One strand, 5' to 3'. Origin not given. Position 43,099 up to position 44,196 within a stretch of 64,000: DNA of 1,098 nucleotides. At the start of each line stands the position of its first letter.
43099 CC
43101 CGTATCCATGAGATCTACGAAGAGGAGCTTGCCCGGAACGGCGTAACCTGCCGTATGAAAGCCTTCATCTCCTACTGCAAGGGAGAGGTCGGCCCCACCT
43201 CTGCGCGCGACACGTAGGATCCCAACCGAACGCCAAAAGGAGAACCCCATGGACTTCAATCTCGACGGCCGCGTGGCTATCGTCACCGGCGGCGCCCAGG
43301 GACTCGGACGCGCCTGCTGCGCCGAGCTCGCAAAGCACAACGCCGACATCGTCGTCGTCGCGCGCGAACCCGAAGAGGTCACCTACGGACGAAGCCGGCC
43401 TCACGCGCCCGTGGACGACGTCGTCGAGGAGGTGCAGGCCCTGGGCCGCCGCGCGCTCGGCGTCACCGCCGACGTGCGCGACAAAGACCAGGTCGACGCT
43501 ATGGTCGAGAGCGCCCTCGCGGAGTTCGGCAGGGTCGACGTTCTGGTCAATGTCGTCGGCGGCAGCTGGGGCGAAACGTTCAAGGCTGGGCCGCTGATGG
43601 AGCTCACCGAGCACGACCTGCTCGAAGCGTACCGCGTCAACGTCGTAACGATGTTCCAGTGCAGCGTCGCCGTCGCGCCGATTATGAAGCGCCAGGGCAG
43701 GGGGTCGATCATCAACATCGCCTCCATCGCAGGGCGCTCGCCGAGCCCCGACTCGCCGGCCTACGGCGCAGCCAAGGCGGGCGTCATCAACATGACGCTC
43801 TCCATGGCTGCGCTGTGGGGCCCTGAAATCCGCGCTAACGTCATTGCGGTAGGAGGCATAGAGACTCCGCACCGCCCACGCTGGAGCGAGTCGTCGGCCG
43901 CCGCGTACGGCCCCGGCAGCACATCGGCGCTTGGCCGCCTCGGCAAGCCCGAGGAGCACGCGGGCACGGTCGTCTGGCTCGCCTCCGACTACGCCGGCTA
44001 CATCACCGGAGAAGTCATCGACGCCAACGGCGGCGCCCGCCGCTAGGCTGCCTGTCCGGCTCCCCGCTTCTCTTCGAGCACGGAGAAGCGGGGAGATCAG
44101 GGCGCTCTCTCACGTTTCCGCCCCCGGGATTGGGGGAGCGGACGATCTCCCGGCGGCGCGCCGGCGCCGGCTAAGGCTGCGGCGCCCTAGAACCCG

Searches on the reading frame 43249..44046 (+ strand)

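Call 18: search_protein_families(library=pfam, proteins=[window:43249-44046:+], max_evalue=0.0001)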
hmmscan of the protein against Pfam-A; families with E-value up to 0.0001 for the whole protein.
window:43249-44046:+ (265 aa): 4 families
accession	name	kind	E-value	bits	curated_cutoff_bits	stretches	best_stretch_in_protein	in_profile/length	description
PF13561.12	adh_short_C2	-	1.2e-49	169.5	27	1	16-263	3-235/236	Enoyl-(Acyl carrier protein) reductase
PF00106.31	adh_short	-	1.1e-48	165.8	26.6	1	8-214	1-192/195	short chain dehydrogenase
PF08659.16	KR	-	1.4e-09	38.6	22.6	1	11-176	4-153/180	KR domain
PF01370.27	Epimerase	-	2.9e-05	24.1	20.9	1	11-190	2-160/240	NAD dependent epimerase/dehydratase family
